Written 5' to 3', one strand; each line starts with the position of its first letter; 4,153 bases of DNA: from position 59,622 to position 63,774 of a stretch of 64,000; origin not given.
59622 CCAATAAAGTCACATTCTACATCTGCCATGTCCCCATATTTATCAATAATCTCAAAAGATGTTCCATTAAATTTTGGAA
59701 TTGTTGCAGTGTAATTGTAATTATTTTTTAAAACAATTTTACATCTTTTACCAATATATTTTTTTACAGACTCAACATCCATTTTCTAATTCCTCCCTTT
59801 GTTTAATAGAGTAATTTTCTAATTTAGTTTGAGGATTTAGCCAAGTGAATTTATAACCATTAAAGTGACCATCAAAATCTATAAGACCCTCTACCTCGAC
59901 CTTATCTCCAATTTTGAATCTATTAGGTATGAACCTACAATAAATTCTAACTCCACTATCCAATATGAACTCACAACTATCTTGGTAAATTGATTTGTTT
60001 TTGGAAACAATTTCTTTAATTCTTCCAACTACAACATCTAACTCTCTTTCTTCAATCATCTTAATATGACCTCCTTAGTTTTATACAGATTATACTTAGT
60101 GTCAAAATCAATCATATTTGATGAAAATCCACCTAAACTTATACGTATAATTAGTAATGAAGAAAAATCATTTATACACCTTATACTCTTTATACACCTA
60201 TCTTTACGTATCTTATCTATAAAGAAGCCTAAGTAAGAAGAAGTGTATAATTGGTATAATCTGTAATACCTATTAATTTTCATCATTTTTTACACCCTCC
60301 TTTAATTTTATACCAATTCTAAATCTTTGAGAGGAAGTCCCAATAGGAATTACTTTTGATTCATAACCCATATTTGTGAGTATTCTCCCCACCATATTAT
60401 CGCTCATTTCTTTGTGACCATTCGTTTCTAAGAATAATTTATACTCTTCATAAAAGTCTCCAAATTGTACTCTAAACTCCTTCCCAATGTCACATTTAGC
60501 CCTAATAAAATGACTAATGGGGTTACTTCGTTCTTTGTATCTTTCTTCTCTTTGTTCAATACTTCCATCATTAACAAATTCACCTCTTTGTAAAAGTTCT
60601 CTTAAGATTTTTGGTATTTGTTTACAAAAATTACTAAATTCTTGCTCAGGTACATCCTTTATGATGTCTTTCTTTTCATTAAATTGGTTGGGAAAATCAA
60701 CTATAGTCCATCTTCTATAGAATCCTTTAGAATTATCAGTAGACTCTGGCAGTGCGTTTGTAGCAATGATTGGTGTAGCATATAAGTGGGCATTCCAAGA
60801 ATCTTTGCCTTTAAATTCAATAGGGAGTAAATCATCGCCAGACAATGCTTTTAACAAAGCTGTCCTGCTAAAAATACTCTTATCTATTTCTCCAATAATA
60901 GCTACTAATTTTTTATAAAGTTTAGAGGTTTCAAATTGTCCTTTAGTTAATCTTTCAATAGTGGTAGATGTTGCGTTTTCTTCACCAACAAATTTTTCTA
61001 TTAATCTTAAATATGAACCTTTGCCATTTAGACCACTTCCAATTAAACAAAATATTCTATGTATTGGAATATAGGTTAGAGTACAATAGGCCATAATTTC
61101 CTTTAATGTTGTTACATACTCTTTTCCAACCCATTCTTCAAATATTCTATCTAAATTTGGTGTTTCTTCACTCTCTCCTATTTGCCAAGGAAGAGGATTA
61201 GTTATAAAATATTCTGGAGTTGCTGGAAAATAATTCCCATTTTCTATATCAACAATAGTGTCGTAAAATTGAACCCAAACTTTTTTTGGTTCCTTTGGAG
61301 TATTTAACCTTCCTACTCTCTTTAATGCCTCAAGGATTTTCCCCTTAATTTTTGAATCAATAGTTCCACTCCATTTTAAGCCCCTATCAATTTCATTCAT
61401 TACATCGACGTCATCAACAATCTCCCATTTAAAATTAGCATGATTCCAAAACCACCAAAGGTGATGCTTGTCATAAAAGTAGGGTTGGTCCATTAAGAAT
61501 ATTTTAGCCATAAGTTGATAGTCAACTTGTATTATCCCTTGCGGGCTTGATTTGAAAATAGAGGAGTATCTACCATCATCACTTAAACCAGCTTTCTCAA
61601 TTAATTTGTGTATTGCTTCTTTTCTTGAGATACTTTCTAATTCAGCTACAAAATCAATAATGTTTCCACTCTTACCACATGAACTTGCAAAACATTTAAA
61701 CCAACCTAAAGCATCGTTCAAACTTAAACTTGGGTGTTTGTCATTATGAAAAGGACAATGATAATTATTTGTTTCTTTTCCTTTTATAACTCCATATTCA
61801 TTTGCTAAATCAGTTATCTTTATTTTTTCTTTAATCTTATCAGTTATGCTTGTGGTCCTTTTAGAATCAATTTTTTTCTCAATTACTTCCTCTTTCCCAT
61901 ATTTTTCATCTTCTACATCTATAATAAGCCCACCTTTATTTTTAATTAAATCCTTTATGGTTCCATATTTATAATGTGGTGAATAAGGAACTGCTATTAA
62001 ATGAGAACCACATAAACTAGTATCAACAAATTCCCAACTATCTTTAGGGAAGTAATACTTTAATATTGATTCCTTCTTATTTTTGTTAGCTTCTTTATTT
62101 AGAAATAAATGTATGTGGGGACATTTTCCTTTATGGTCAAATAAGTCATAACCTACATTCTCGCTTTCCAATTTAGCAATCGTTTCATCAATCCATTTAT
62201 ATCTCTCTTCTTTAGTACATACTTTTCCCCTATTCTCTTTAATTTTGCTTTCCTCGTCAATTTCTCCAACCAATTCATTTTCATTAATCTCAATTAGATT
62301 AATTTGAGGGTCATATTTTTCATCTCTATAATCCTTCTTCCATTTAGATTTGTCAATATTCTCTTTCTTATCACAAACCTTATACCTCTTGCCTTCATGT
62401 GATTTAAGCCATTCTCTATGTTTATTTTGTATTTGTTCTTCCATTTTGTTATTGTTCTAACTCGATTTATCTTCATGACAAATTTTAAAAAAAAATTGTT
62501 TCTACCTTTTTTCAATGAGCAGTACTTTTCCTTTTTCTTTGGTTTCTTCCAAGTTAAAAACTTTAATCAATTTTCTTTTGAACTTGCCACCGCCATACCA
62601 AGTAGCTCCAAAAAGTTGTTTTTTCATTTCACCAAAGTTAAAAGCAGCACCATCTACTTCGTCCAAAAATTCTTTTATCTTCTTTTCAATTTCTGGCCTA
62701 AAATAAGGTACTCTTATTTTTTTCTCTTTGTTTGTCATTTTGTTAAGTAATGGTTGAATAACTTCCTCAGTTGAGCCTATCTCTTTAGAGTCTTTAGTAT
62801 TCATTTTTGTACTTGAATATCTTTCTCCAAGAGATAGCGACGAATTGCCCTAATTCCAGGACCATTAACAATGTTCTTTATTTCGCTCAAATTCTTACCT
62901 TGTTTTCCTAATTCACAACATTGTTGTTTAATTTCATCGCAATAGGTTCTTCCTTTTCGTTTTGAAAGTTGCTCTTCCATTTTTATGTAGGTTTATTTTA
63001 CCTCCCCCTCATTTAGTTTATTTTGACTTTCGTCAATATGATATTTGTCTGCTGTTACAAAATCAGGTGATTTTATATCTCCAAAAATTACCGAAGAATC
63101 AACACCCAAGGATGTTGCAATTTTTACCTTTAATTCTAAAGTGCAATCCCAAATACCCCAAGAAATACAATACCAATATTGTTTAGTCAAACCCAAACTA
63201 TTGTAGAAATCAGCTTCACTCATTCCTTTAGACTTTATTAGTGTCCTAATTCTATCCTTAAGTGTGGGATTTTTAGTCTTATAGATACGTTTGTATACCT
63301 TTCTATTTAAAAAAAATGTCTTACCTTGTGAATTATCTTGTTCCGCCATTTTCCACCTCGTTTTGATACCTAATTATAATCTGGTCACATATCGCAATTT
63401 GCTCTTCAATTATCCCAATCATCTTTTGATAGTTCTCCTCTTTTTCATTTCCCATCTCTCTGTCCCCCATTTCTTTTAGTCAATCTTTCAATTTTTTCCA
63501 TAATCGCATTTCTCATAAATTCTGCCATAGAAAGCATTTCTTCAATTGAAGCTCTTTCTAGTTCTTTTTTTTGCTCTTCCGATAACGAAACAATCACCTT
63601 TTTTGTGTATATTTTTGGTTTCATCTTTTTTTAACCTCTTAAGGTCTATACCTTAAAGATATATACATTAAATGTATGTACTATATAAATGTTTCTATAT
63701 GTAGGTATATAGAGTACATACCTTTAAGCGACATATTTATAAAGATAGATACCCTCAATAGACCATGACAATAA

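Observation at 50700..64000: Integrated plasmid/provirus-like element with serine (not tyrosine) recombinase, extending past the window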

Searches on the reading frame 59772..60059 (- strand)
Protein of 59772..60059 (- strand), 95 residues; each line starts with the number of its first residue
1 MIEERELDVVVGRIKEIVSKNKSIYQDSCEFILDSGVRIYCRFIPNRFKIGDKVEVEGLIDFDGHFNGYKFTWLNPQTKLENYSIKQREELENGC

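Call 6: search_protein_families(library=pfam, max_evalue=0.05, proteins=[window:59772-60059:-])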
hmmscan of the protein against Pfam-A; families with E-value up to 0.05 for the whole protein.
window:59772-60059:- (95 aa): 1 family
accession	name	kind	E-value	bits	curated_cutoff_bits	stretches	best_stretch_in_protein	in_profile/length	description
PF16511.11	FERM_f0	-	0.013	16.2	26.9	1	31-92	18-78/81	N-terminal or F0 domain of Talin-head FERM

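Call 45: search_protein_families(library=phrogs, max_evalue=0.001, proteins=[window:59772-60059:-])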
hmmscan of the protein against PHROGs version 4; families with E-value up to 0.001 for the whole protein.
window:59772-60059:- (95 aa): 0 families

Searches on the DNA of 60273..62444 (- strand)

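Call 35: search_rna_families(sources=[L001, L008, L020, L006, L010, L046], threshold=gathering)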
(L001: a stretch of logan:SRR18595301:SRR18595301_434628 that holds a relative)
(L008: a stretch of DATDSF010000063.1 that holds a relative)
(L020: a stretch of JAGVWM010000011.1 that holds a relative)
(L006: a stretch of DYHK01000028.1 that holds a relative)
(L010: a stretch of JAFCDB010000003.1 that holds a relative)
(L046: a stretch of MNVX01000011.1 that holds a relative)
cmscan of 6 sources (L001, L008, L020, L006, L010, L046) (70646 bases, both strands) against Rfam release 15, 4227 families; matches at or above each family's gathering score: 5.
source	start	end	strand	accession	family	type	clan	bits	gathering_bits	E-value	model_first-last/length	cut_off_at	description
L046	647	757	+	RF00001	5S_rRNA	Gene; rRNA;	CL00113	61.3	38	2.3e-10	1-120/120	no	5S ribosomal RNA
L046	513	596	-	RF00005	tRNA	Gene; tRNA;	CL00001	58.4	29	5.5e-10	1-71/71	no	tRNA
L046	9091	9174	+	RF00005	tRNA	Gene; tRNA;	CL00001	54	29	8.8e-09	1-71/71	no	tRNA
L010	7595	7678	+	RF00005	tRNA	Gene; tRNA;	CL00001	53.3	29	1.3e-08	1-71/71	no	tRNA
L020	8306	8389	+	RF00005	tRNA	Gene; tRNA;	CL00001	52.3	29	2.5e-08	1-71/71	no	tRNA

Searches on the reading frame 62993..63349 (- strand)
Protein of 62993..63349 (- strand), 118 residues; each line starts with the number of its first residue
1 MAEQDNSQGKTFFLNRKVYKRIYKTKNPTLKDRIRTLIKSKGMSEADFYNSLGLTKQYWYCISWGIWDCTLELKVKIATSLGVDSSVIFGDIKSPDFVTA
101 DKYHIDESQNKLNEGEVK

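Call 5: search_protein_families(library=pfam, max_evalue=0.01, proteins=[window:62993-63349:-])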
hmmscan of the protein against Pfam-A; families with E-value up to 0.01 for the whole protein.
window:62993-63349:- (118 aa): 0 families

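Call 39: search_protein_families(library=pfam, max_evalue=1, proteins=[window:62993-63349:-])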
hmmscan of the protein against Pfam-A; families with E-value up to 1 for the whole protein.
window:62993-63349:- (118 aa): 1 family
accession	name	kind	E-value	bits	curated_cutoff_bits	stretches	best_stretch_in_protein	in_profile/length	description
PF19088.6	TUTase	-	0.11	12.6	25.8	1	32-100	24-92/138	TUTase nucleotidyltransferase domain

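Call 45: search_protein_families(library=phrogs, max_evalue=0.001, proteins=[window:62993-63349:-])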
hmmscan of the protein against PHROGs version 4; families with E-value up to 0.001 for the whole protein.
window:62993-63349:- (118 aa): 2 families
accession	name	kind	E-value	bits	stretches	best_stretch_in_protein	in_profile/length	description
phrog_8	-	transcription regulation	0.00015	22.3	1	19-60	66-107/346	transcriptional regulator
phrog_3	-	transcription regulation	0.00027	21.8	1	20-98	79-155/430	transcriptional repressor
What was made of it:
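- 62502..63624 (-): Regulatory and early module: RHH (63445-63624), 45 aa (63333-63470), XRE-like 118 aa (62993-63349), 59 aa (62801-62980), 100 aa (62502-62804). PHROG transcriptional regulator or repressor E ~2e-4 (call 45).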

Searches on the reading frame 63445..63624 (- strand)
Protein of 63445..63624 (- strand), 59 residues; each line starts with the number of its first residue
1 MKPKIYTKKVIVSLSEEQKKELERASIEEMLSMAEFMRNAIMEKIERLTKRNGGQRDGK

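Call 6: search_protein_families(library=pfam, max_evalue=0.05, proteins=[window:63445-63624:-])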
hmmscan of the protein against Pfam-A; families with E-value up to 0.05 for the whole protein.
window:63445-63624:- (59 aa): 4 families
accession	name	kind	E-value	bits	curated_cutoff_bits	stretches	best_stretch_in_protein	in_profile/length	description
PF01402.27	RHH_1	-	4.7e-05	23.6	20.5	1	12-47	4-39/39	Ribbon-helix-helix protein, copG family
PF21983.2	NikA-like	-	0.00016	22.2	27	1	7-44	4-41/72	Mobilization protein NikA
PF19807.5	DUF6290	-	0.0021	18.6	27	1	12-46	6-40/72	Family of unknown function (DUF6290)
PF20404.3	DUF6694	-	0.048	14.5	24.3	1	7-47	33-76/102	Family of unknown function (DUF6694)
